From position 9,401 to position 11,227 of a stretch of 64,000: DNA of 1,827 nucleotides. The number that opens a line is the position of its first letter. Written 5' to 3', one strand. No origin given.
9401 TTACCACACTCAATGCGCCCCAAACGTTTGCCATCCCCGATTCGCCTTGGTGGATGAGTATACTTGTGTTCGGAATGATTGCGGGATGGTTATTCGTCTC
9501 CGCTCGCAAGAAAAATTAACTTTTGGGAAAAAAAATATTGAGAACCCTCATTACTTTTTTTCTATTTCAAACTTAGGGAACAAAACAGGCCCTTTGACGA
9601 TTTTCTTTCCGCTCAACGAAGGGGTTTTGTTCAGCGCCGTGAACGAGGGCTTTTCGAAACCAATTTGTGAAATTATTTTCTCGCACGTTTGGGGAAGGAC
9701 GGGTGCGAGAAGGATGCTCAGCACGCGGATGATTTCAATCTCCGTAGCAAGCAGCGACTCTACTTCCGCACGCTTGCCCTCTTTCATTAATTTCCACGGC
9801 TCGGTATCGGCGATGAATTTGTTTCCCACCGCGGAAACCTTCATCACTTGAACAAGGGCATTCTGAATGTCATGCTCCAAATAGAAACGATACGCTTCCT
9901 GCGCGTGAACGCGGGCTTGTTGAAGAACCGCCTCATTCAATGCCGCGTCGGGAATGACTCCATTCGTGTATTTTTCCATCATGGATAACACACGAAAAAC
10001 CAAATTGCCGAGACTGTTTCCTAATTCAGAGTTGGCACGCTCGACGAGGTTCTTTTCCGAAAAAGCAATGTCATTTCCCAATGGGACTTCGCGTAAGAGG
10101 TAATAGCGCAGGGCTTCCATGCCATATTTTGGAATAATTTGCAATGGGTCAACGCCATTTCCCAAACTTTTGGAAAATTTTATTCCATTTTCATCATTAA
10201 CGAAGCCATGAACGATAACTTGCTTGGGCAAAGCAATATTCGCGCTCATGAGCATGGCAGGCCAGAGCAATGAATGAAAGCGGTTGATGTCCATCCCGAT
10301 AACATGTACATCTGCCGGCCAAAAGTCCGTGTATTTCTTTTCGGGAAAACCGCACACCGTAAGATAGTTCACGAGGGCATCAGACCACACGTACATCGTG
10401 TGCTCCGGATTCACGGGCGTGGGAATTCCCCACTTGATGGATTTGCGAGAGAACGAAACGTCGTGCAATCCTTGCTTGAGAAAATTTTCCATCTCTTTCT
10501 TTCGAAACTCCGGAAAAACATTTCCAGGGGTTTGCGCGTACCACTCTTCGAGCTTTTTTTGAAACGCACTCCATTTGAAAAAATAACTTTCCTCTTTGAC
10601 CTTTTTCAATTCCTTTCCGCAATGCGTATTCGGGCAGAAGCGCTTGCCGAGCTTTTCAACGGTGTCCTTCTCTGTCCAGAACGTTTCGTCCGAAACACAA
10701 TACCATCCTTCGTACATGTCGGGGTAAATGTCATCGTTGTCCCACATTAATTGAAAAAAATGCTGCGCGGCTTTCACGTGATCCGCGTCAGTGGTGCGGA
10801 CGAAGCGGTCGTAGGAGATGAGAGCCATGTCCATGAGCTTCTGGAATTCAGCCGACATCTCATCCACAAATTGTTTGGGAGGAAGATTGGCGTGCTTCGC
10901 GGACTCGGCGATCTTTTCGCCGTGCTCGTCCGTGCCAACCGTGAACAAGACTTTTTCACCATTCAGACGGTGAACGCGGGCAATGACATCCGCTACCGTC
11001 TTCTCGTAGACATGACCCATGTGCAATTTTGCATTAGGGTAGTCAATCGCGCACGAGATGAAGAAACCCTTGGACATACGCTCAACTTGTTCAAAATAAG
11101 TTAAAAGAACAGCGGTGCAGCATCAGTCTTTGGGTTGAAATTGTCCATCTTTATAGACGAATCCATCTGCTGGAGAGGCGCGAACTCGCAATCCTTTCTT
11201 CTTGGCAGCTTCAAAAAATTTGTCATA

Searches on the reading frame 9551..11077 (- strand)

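Call 12: search_protein_families(library=pfam, proteins=[window:9551-11077:-], max_evalue=0.001)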
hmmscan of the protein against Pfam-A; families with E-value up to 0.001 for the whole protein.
window:9551-11077:- (508 aa): 5 families
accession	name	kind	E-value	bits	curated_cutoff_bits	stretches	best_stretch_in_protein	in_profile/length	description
PF09334.17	tRNA-synt_1g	-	4.3e-100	335.7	20.1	1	6-364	2-391/391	tRNA synthetases class I (M)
PF00133.28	tRNA-synt_1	-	3.5e-32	112.1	22.7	2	227-339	298-413/414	tRNA synthetases class I (I, L, M and V)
PF01406.26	tRNA-synt_1e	-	1.1e-09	38.5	27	1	17-120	22-124/301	tRNA synthetases class I (C) catalytic domain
PF19303.5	Anticodon_3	-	5.7e-08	33.2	23.5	1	391-502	21-134/152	Anticodon binding domain of methionyl tRNA ligase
PF08264.19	Anticodon_1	-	0.00026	21.3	25.1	1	385-487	5-106/148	Anticodon-binding domain of tRNA ligase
